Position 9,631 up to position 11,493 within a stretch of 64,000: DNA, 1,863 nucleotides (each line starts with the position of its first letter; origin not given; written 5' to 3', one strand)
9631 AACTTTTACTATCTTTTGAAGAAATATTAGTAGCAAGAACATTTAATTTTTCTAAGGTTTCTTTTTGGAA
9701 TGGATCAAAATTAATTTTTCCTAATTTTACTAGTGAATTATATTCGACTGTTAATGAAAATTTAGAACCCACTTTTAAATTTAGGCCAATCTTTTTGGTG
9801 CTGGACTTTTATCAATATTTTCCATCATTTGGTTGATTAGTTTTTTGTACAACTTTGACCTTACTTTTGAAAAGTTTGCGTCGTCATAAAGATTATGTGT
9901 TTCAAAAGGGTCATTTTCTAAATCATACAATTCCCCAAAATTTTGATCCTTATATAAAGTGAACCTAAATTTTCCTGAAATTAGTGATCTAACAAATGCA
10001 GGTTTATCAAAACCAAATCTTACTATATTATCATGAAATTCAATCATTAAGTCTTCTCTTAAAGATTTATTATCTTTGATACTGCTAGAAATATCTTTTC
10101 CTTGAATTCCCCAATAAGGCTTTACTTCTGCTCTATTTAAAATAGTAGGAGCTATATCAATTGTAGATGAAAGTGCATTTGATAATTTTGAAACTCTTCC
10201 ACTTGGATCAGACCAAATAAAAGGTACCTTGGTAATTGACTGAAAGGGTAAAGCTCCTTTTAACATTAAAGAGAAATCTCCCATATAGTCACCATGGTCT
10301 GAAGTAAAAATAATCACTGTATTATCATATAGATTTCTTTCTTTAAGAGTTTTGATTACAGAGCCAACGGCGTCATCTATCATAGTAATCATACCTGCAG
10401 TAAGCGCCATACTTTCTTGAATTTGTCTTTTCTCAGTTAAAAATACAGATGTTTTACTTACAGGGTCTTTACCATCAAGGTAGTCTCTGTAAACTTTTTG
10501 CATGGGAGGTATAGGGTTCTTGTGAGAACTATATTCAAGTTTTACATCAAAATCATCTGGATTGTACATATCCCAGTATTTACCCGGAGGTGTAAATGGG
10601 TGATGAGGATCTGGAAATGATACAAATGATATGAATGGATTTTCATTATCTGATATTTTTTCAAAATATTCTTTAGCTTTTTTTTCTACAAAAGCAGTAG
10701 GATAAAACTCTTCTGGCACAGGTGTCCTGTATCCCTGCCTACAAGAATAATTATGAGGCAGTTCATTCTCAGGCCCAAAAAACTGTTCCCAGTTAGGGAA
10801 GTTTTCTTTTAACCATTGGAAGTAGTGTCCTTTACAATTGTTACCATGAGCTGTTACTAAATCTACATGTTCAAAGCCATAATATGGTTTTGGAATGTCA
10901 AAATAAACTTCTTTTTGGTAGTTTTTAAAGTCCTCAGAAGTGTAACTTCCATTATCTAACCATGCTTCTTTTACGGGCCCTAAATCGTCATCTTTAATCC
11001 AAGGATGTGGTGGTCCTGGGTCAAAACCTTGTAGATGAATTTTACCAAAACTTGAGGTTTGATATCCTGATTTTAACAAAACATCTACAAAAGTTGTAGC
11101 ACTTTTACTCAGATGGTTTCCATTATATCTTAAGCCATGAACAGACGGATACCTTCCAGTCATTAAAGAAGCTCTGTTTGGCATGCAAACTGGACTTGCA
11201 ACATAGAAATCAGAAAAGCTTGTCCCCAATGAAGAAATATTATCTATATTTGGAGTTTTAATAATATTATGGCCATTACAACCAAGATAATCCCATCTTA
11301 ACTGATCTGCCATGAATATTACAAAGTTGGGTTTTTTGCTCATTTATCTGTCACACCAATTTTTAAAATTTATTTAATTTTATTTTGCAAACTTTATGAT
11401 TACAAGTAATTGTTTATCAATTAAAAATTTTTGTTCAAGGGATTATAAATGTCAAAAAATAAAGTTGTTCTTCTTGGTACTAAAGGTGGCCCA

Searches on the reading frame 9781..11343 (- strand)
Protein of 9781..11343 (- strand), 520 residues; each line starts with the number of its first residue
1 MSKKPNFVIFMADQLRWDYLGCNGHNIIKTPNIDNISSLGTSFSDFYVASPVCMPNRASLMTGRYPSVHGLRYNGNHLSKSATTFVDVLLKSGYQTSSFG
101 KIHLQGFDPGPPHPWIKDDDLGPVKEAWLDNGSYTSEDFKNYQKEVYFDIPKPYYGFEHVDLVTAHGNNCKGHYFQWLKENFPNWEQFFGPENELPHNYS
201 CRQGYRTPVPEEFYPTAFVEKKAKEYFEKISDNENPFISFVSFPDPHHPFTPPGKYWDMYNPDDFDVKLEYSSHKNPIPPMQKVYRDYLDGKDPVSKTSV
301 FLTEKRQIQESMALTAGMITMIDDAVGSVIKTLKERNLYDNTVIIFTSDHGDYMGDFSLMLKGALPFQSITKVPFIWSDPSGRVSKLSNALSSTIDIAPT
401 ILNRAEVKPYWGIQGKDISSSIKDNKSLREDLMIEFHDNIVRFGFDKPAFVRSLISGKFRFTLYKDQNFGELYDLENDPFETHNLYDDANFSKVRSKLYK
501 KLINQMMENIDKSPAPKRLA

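Call 21: search_protein_families(library=pfam, proteins=[window:9781-11343:-], max_evalue=0.00001)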
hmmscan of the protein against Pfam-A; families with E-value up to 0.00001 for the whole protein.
window:9781-11343:- (520 aa): 3 families
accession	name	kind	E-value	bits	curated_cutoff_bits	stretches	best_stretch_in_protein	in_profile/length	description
PF00884.28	Sulfatase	-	1.5e-45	156.2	25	1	5-405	1-299/301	Sulfatase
PF01663.27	Phosphodiest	-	4.6e-15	56.5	23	1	8-75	2-66/342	Type I phosphodiesterase / nucleotide pyrophosphatase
PF16347.10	SGSH_C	-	6.3e-14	52.8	29.3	1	371-505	16-151/154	N-sulphoglucosamine sulphohydrolase, C-terminal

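Call 71: search_protein_families(library=ncbifam, proteins=[window:9781-11343:-], max_evalue=1e-8)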
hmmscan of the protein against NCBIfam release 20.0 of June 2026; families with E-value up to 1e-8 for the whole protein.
window:9781-11343:- (520 aa): 4 families
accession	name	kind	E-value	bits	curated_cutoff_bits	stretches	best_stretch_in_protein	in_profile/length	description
NF010322.0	PRK13759.1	equivalog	1e-73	248.5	481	2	173-508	142-459/486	arylsulfatase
TIGR03417.1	chol_sulfatase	equivalog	1.7e-54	185.5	433.45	2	229-501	177-435/500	choline-sulfatase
NF045661.1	HdlasePehA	equivalog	1.9e-46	158.7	900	2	163-513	129-492/506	phosphoric/sulfuric ester hydrolase PehA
NF052527.1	Mn_arylsulf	exception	5.9e-44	150.8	850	2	209-508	173-454/479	manganese-dependent arylsulfatase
